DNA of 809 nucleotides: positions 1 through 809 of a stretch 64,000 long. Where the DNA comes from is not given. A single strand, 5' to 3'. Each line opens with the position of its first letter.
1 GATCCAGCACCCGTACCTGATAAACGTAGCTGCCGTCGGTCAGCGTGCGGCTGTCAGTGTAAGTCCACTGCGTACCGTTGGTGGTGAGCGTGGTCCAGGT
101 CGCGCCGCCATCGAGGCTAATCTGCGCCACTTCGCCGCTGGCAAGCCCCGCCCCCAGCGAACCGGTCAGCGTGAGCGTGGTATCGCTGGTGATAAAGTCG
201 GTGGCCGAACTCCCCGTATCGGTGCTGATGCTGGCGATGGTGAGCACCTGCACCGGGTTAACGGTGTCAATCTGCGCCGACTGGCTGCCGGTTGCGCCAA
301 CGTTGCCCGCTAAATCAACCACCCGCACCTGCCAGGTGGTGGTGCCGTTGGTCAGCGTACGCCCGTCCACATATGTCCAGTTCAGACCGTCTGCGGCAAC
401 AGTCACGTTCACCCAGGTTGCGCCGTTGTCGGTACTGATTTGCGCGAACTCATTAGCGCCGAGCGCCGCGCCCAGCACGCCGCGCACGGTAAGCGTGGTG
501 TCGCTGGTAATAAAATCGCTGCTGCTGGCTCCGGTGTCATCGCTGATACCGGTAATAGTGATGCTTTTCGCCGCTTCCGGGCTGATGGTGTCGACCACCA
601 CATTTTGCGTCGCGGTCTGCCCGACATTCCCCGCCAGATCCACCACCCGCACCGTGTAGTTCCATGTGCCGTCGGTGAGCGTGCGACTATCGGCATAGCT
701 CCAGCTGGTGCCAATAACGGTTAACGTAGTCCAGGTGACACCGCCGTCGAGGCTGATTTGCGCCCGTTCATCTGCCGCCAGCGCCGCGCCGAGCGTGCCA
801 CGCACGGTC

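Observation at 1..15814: Single open frame of more than 5,270 codons for an Ig-repeat adhesin, truncated by the window edge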

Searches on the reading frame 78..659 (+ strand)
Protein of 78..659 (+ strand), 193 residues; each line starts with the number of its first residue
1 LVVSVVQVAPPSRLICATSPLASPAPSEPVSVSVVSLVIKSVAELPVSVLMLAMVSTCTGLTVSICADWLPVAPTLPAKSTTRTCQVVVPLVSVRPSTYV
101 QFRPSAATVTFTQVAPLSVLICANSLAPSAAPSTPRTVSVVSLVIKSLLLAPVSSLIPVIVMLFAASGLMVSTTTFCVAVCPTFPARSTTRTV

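Call 43: search_protein_families(proteins=[window:78-659:+], library=ncbifam, max_evalue=0.01)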
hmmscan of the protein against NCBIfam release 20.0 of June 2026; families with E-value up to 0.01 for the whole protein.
window:78-659:+ (193 aa): 0 families
